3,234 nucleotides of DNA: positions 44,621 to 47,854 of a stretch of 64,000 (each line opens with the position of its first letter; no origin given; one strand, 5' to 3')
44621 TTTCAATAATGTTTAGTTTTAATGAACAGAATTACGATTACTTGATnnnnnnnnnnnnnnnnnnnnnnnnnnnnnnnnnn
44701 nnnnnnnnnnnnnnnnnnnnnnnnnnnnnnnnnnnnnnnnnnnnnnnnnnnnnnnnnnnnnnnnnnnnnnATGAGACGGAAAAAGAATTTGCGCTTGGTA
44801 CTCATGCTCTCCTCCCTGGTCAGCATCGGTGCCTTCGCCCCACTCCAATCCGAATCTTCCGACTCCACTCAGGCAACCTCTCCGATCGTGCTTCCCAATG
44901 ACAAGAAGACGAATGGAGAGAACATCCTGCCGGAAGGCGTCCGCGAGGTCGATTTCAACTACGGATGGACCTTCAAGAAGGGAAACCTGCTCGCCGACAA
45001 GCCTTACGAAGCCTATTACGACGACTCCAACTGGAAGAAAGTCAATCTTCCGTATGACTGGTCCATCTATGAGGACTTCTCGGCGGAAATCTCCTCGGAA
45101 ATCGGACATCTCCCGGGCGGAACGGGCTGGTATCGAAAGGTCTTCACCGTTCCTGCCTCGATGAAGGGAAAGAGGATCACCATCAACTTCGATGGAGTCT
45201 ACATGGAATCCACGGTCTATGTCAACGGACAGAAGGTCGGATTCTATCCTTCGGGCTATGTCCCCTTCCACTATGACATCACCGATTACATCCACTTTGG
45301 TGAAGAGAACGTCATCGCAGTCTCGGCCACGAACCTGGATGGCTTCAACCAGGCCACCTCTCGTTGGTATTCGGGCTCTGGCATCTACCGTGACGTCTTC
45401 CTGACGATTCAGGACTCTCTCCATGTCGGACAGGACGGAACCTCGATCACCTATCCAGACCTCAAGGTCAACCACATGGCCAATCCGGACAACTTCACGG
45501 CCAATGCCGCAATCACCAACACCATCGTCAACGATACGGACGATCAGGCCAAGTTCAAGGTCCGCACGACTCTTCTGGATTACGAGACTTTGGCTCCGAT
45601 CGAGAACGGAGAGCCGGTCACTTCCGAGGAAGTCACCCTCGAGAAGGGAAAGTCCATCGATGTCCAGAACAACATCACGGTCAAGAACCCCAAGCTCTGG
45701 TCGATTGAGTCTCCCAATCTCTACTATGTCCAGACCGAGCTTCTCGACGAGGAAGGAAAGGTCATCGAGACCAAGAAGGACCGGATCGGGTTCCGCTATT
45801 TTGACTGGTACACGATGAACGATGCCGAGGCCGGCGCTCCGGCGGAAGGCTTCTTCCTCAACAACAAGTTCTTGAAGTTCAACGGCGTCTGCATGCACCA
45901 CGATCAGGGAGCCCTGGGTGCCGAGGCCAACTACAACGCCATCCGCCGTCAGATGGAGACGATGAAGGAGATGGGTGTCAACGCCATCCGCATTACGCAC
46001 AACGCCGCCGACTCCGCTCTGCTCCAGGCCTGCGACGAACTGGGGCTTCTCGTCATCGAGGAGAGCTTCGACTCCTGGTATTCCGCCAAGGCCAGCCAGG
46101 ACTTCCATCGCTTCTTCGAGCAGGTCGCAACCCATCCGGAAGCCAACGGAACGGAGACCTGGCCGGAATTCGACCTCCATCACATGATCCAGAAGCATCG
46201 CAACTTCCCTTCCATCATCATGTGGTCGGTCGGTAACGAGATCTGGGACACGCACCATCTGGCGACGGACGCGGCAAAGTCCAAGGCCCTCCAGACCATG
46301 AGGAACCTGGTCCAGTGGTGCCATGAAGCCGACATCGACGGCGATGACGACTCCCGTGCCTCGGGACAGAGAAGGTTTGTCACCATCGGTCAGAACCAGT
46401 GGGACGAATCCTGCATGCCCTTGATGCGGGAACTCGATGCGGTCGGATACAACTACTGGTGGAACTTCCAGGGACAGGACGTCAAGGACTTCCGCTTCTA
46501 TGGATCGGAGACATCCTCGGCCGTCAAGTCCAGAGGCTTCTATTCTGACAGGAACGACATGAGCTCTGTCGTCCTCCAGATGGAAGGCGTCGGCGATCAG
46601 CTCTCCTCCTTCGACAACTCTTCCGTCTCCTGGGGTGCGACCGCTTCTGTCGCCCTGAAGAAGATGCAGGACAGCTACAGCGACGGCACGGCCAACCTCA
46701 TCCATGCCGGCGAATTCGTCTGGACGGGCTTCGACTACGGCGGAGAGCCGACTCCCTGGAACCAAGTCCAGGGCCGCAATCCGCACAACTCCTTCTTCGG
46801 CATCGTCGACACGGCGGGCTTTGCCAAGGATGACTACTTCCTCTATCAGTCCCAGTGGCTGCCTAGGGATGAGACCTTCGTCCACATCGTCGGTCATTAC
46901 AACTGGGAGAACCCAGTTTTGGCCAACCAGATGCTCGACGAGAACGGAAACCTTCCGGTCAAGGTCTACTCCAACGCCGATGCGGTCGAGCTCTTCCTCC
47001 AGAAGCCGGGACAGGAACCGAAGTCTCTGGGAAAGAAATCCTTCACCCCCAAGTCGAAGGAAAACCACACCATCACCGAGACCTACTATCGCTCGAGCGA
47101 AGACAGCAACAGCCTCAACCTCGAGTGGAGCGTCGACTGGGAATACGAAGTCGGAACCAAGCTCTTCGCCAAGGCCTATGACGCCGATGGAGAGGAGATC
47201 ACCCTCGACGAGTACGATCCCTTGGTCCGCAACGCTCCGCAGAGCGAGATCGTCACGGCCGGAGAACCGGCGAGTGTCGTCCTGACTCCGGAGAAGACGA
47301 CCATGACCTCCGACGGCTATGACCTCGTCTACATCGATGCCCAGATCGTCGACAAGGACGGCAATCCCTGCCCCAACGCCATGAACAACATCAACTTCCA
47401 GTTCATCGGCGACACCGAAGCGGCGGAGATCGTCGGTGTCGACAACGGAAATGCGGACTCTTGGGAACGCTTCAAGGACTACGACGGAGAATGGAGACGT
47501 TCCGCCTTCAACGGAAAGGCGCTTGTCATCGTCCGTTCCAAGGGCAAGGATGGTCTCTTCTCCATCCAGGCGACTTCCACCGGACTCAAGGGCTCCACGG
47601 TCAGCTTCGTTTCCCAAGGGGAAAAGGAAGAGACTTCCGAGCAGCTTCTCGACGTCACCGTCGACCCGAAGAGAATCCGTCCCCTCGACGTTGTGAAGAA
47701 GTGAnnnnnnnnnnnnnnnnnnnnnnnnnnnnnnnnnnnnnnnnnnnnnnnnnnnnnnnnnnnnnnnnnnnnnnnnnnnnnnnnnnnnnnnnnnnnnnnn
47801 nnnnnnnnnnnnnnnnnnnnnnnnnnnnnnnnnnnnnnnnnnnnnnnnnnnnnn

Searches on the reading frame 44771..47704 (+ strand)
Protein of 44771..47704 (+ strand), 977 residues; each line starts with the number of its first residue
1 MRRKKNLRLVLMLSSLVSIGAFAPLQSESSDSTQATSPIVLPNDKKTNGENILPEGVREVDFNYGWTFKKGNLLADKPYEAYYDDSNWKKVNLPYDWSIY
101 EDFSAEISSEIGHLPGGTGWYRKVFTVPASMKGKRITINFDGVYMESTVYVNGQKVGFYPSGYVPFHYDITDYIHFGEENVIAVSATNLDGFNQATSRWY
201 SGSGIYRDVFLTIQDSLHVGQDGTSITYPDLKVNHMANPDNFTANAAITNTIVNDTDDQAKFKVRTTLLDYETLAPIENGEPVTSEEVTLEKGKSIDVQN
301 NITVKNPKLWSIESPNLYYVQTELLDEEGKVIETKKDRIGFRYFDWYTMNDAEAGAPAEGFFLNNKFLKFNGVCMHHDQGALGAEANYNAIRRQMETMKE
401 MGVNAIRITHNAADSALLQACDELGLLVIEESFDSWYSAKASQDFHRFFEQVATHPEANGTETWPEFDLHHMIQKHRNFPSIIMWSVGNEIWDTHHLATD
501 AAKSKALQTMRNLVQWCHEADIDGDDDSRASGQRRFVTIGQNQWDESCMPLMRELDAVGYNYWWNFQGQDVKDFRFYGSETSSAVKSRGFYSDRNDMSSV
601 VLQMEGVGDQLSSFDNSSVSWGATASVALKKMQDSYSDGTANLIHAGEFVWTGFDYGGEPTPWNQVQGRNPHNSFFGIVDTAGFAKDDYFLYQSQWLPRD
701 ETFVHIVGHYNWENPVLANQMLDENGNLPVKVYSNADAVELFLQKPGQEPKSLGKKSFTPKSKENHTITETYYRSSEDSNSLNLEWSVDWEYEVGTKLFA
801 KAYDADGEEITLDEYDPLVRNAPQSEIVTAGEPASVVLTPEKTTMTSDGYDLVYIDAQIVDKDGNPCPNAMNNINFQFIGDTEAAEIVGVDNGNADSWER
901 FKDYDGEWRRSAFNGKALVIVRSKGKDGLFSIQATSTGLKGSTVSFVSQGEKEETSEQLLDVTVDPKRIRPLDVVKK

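Call 3: search_protein_families(library=pfam, proteins=[window:44771-47704:+])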
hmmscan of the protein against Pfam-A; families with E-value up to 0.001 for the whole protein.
window:44771-47704:+ (977 aa): 6 families
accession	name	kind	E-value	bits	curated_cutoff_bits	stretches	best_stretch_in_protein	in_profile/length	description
PF18565.7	Glyco_hydro2_C5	-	3.3e-28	98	32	1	837-944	2-102/103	Glycoside hydrolase family 2 C-terminal domain 5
PF02837.24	Glyco_hydro_2_N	-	2.1e-26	93.3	28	1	86-212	29-166/169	Glycosyl hydrolases family 2, sugar binding domain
PF02836.23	Glyco_hydro_2_C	-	5.2e-22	78.8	21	1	360-511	7-156/302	Glycosyl hydrolases family 2, TIM barrel domain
PF00703.27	Glyco_hydro_2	-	2.3e-16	61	23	1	240-342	15-109/109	Glycosyl hydrolases family 2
PF16355.11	DUF4982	-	4.3e-11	43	23.9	1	727-810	3-60/61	Domain of unknown function (DUF4982)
PF22666.2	Glyco_hydro_2_N2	-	1.8e-08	35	27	1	120-187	51-118/167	Glycosyl hydrolase 2 galactose-binding domain-like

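Call 9: find_encoding_contigs(protein=window:44771-47704:+, flank=3000, max_places=10)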
Protein window:44771-47704:+ (977 aa): 7 contigs read that carry it; 2 places shown.
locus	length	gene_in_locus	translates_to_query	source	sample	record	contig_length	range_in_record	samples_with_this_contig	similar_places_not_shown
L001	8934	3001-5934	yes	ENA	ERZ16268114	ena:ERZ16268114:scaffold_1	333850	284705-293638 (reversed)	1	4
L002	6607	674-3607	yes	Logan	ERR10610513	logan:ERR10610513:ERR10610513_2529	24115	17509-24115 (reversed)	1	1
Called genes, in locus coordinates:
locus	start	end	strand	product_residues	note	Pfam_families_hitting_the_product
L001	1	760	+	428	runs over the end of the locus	PF00342:PGI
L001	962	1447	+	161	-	-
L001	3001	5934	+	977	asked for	PF02837:Glyco_hydro_2_N, PF22666:Glyco_hydro_2_N2, PF00703:Glyco_hydro_2, PF02836:Glyco_hydro_2_C, PF16355:DUF4982, PF18565:Glyco_hydro2_C5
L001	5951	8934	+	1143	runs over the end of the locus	PF07532:Big_4, PF21606:BgaA-like_CBM, PF07532:Big_4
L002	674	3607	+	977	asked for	PF02837:Glyco_hydro_2_N, PF22666:Glyco_hydro_2_N2, PF00703:Glyco_hydro_2, PF02836:Glyco_hydro_2_C, PF16355:DUF4982, PF18565:Glyco_hydro2_C5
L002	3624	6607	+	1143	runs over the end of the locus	PF07532:Big_4, PF21606:BgaA-like_CBM, PF07532:Big_4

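Call 12: find_related_loci(query=window:44771-47704:+, collection=genome_contigs, flank=3000)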
Query window:44771-47704:+ (977 aa) in genome_contigs; peptide patterns used: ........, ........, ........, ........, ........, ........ (x = any residue, [..] = any of these).
20 stretches matched a pattern; 5 encode a relative of the query (tblastn E <= 1e-3); 5 distinct loci.
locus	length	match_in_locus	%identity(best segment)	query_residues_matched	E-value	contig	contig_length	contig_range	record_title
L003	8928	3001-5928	85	1-977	0e+0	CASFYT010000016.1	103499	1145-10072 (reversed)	uncultured Firmicutes bacterium isolate CO.A33.metabat-bins.79 genome assembly, contig: CO.A33.metabat-bins.79.fa_k141_1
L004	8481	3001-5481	42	50-960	0e+0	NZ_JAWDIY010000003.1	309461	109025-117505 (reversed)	Diplocloster hominis strain CSJ-3 CSJ-3_ctg003, whole genome shotgun sequence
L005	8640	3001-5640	39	2-969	0e+0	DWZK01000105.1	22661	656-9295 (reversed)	MAG TPA_asm: Candidatus Intestinimonas stercoravium isolate ChiBcolR2-622 ChiBcolR2__C67738_L22661_SAMN08009986, whole g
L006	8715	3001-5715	38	3-976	3e-170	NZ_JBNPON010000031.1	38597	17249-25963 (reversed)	Clostridium sp. SGI.024 HD143_30, whole genome shotgun sequence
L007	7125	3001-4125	25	114-524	6e-25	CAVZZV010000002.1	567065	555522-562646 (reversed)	MAG: uncultured Bacteroidales bacterium isolate MFD01721.bin.1.65 genome assembly, contig: contig_33312, whole genome sh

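Call 23: find_homologous_proteins(query=window:44771-47704:+, max_evalue=1e-100)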
Query window:44771-47704:+ (977 aa): 2797 proteins with E <= 1e-100 among 8000 candidates; the best 120 are listed.
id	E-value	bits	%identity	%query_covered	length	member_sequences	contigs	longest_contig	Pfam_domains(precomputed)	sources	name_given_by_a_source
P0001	0.0e+0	2280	100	100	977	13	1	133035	PF02837.25,PF16355.12,PF02836.24,PF00703.28,PF18565.8,PF22666.3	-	-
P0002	0.0e+0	1983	85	100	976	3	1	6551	PF02837.25,PF16355.12,PF02836.24,PF00703.28,PF18565.8,PF22666.3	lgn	-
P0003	0.0e+0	1398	62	99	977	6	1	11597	PF02837.25,PF16355.12,PF02836.24,PF00703.28,PF18565.8,PF22666.3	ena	-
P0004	0.0e+0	1395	63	99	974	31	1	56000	PF02837.25,PF16355.12,PF02836.24,PF00703.28,PF18565.8,PF22666.3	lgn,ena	-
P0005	0.0e+0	1270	60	94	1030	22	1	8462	PF02837.25,PF16355.12,PF02836.24,PF00703.28,PF18565.8,PF22666.3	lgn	-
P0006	0.0e+0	1129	57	93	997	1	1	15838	PF02837.25,PF16355.12,PF02836.24,PF00703.28,PF18565.8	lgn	-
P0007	0.0e+0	1080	52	99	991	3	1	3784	PF02837.25,PF16355.12,PF02836.24,PF00703.28,PF18565.8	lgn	-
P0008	0.0e+0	1047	54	91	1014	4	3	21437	PF02837.25,PF16355.12,PF02836.24,PF00703.28,PF18565.8,PF22666.3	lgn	-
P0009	2.0e-290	984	51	92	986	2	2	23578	PF02837.25,PF16355.12,PF02836.24,PF00703.28,PF18565.8,PF22666.3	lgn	-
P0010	3.4e-279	947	48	98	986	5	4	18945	PF02837.25,PF02836.24,PF00703.28,PF18565.8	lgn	-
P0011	3.0e-273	927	47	96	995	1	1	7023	PF02837.25,PF02836.24,PF00703.28,PF18565.8,PF22666.3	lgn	-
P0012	4.7e-262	890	46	98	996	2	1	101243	PF02837.25,PF02836.24,PF00703.28,PF18565.8,PF22666.3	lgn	-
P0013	1.4e-239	816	42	97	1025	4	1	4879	PF02837.25,PF16355.12,PF02836.24,PF00703.28,PF18565.8,PF22666.3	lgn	-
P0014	3.4e-233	795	47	91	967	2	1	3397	PF07532.18,PF02837.25,PF16355.12,PF02836.24,PF00703.28,PF18565.8,PF22666.3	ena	-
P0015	4.1e-227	775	44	92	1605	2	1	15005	PF07532.18,PF02837.25,PF16355.12,PF21606.4,PF02836.24,PF00703.28,PF18565.8,PF22666.3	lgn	-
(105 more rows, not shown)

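Call 24: list_cluster_members(proteins=[P0001, P0002, P0003, P0004, P0005])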
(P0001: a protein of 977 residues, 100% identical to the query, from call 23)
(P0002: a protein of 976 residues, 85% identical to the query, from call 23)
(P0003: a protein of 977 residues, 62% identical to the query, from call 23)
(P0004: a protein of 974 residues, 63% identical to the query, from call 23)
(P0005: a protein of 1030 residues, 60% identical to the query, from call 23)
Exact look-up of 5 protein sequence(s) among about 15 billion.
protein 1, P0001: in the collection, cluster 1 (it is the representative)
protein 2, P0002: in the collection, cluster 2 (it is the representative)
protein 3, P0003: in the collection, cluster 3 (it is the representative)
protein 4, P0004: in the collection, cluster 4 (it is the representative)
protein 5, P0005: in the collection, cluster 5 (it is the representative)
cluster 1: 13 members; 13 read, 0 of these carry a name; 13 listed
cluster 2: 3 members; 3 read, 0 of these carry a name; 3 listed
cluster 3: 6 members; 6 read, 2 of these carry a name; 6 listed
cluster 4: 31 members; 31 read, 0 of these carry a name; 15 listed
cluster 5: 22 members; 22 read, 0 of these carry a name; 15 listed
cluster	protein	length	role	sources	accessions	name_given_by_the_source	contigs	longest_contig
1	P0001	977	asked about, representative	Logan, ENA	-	-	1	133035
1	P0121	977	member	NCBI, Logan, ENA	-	-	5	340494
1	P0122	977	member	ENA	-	-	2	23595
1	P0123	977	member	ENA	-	-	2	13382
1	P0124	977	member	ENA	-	-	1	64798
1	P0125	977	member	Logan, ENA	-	-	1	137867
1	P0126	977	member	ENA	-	-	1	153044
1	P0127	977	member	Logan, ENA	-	-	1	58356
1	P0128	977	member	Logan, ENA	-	-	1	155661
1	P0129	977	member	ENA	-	-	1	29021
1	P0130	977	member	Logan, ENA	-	-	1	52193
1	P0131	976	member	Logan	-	-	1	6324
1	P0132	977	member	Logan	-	-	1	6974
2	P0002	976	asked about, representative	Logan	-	-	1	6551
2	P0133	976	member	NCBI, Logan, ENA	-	-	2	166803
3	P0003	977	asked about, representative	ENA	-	-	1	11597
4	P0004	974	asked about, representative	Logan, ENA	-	-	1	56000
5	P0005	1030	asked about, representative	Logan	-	-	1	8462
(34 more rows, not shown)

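Call 25: find_encoding_contigs(protein=P0001, flank=800, max_places=10)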
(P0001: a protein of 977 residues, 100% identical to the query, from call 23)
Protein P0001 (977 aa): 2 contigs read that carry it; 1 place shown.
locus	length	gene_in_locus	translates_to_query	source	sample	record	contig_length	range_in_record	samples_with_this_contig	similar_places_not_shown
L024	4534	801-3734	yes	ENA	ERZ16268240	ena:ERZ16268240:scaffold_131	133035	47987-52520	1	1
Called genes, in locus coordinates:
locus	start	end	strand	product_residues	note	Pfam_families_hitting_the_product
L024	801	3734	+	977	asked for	PF02837:Glyco_hydro_2_N, PF22666:Glyco_hydro_2_N2, PF00703:Glyco_hydro_2, PF02836:Glyco_hydro_2_C, PF16355:DUF4982, PF18565:Glyco_hydro2_C5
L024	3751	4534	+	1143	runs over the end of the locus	PF07532:Big_4, PF21606:BgaA-like_CBM, PF07532:Big_4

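Call 26: find_encoding_contigs(protein=P0122, flank=800, max_places=10)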
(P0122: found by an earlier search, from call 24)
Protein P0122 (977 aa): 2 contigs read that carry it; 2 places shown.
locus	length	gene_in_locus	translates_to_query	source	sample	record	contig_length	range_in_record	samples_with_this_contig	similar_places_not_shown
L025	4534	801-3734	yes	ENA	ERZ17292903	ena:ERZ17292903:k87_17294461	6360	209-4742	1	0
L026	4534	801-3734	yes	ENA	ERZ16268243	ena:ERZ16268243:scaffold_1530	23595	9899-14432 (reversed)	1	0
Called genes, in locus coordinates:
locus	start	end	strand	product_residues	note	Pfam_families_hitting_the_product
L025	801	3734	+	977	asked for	PF02837:Glyco_hydro_2_N, PF22666:Glyco_hydro_2_N2, PF00703:Glyco_hydro_2, PF02836:Glyco_hydro_2_C, PF16355:DUF4982, PF18565:Glyco_hydro2_C5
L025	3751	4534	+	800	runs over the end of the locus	?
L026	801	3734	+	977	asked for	PF02837:Glyco_hydro_2_N, PF22666:Glyco_hydro_2_N2, PF00703:Glyco_hydro_2, PF02836:Glyco_hydro_2_C, PF16355:DUF4982, PF18565:Glyco_hydro2_C5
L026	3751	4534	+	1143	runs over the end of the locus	PF07532:Big_4, PF21606:BgaA-like_CBM, PF07532:Big_4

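Call 27: find_encoding_contigs(protein=P0123, flank=800, max_places=10)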
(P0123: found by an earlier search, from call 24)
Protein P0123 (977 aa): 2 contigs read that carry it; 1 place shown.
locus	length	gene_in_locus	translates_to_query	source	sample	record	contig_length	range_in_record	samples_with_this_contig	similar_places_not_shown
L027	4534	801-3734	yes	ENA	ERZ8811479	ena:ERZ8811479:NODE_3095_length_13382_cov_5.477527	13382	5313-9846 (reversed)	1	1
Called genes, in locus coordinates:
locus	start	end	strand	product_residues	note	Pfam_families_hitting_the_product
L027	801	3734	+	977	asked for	PF02837:Glyco_hydro_2_N, PF22666:Glyco_hydro_2_N2, PF00703:Glyco_hydro_2, PF02836:Glyco_hydro_2_C, PF16355:DUF4982, PF18565:Glyco_hydro2_C5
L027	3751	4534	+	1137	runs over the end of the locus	PF07532:Big_4, PF21606:BgaA-like_CBM, PF07532:Big_4 (weak)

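Call 28: find_encoding_contigs(protein=P0124, flank=800, max_places=10)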
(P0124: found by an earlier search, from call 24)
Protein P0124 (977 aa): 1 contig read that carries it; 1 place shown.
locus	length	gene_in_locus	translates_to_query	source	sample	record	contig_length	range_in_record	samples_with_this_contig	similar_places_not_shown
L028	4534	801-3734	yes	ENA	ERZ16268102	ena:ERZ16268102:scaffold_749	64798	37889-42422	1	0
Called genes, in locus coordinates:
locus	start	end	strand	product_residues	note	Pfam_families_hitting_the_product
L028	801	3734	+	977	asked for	PF02837:Glyco_hydro_2_N, PF22666:Glyco_hydro_2_N2, PF00703:Glyco_hydro_2, PF02836:Glyco_hydro_2_C, PF16355:DUF4982, PF18565:Glyco_hydro2_C5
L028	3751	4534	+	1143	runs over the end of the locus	PF07532:Big_4, PF21606:BgaA-like_CBM, PF07532:Big_4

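Call 30: find_encoding_contigs(protein=P0125, flank=800, max_places=10)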
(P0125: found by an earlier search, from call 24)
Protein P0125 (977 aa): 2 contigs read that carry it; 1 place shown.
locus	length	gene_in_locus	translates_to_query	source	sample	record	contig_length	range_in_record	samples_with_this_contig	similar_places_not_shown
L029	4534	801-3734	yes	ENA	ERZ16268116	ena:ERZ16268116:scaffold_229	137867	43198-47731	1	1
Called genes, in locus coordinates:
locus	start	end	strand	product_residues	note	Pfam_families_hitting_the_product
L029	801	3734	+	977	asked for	PF02837:Glyco_hydro_2_N, PF22666:Glyco_hydro_2_N2, PF00703:Glyco_hydro_2, PF02836:Glyco_hydro_2_C, PF16355:DUF4982, PF18565:Glyco_hydro2_C5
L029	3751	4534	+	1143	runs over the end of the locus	PF07532:Big_4, PF21606:BgaA-like_CBM, PF07532:Big_4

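Call 31: find_encoding_contigs(protein=P0126, flank=800, max_places=10)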
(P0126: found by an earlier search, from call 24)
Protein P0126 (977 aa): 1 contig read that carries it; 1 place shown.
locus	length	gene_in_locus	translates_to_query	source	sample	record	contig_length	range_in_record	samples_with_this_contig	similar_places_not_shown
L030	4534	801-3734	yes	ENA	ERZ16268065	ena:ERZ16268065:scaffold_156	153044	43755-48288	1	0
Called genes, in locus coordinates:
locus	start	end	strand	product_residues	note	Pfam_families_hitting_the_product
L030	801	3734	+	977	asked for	PF02837:Glyco_hydro_2_N, PF22666:Glyco_hydro_2_N2, PF00703:Glyco_hydro_2, PF02836:Glyco_hydro_2_C, PF16355:DUF4982, PF18565:Glyco_hydro2_C5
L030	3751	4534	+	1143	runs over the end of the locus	PF07532:Big_4, PF21606:BgaA-like_CBM, PF07532:Big_4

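Call 32: find_encoding_contigs(protein=P0128, flank=800, max_places=10)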
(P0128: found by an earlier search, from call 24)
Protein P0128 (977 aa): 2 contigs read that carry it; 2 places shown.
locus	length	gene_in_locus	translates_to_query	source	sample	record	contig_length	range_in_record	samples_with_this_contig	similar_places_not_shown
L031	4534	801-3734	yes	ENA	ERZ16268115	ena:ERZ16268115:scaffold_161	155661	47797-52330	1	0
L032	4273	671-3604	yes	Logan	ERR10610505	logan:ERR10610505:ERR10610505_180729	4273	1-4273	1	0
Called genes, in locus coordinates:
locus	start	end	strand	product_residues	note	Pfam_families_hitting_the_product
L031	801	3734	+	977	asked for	PF02837:Glyco_hydro_2_N, PF22666:Glyco_hydro_2_N2, PF00703:Glyco_hydro_2, PF02836:Glyco_hydro_2_C, PF16355:DUF4982, PF18565:Glyco_hydro2_C5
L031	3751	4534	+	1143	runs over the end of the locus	PF07532:Big_4, PF21606:BgaA-like_CBM, PF07532:Big_4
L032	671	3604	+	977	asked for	PF02837:Glyco_hydro_2_N, PF22666:Glyco_hydro_2_N2, PF00703:Glyco_hydro_2, PF02836:Glyco_hydro_2_C, PF16355:DUF4982, PF18565:Glyco_hydro2_C5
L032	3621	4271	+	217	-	?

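Call 33: find_encoding_contigs(protein=P0130, flank=800, max_places=10)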
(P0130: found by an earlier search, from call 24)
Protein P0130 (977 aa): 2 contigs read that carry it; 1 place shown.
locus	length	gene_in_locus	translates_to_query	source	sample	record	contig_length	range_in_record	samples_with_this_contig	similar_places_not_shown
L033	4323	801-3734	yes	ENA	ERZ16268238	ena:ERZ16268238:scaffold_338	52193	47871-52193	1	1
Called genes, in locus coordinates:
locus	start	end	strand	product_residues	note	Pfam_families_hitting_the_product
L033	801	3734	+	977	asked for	PF02837:Glyco_hydro_2_N, PF22666:Glyco_hydro_2_N2, PF00703:Glyco_hydro_2, PF02836:Glyco_hydro_2_C, PF16355:DUF4982, PF18565:Glyco_hydro2_C5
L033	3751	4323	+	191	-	?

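Call 50: find_encoding_contigs(protein=P0127, flank=800, max_places=10)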
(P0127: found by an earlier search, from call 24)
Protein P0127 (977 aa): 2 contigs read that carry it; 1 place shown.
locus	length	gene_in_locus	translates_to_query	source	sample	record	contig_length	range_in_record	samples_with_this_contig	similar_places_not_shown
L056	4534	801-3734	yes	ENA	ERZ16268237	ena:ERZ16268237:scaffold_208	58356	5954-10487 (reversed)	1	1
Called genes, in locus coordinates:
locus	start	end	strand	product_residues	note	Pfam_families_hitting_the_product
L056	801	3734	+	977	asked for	PF02837:Glyco_hydro_2_N, PF22666:Glyco_hydro_2_N2, PF00703:Glyco_hydro_2, PF02836:Glyco_hydro_2_C, PF16355:DUF4982, PF18565:Glyco_hydro2_C5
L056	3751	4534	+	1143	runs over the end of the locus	PF07532:Big_4, PF21606:BgaA-like_CBM, PF07532:Big_4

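Call 57: search_solved_structures(query=window:44771-47701:+, max_evalue=1e-20)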
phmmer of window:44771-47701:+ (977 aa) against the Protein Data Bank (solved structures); distinct sequences matched with E-value up to 1e-20: 71 (the best 60 are shown).
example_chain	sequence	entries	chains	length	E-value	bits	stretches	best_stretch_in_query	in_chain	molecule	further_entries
4cu6_A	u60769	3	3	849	3.2e-182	611.1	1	58-953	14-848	BETA-GALACTOSIDASE | GLYCOSIDE HYDROLASE 2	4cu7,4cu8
4cuc_A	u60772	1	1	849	7.7e-182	609.9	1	58-953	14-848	BETA-GALACTOSIDASE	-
8q2h_A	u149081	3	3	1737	2.6e-166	558.5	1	47-946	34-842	beta-galactosidase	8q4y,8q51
7cwd_A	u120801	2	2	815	1e-165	556.5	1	58-949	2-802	beta-glalactosidase | beta-galactosidase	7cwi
4ypj_A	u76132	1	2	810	2.1e-165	555.5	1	55-945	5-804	Beta galactosidase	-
6qub_A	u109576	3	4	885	1.4e-162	546.1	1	58-947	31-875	Beta-galactosidase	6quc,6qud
6qub_B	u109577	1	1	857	2e-162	545.7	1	58-947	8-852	Beta-galactosidase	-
7nit_A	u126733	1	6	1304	3.2e-162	544.9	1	58-949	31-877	Beta-galactosidase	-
5dmy_A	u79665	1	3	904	4.5e-161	541.2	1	57-949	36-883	Beta-galactosidase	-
5t98_A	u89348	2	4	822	4.3e-129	435.3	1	60-942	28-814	Glycoside Hydrolase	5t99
9bey_A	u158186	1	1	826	4.1e-114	385.7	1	59-949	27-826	GH2 beta-galactosidase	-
3gm8_A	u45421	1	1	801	6e-95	322.3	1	60-492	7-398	Glycoside hydrolase family 2, candidate beta-glycosidase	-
5t9a_A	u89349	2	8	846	1.5e-91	311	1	60-495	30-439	Glycoside Hydrolase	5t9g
7rsk_A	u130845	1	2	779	7.7e-87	295.4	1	57-580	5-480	Glycosyl hydrolase family 2, sugar binding domain protein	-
6b6l_A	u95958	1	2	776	9e-87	295.2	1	57-580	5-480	Glycosyl hydrolase family 2, sugar binding domain protein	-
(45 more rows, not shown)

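Call 72: find_encoding_contigs(protein=P0131, flank=800, max_places=10)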
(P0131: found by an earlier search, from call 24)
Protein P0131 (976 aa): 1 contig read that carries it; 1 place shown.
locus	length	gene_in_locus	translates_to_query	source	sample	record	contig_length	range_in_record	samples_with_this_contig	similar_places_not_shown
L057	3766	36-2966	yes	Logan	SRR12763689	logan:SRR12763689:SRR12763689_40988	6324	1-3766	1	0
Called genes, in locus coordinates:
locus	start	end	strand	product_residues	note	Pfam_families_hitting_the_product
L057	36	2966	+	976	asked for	PF02837:Glyco_hydro_2_N, PF22666:Glyco_hydro_2_N2, PF00703:Glyco_hydro_2, PF02836:Glyco_hydro_2_C, PF16355:DUF4982, PF18565:Glyco_hydro2_C5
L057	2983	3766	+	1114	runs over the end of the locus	?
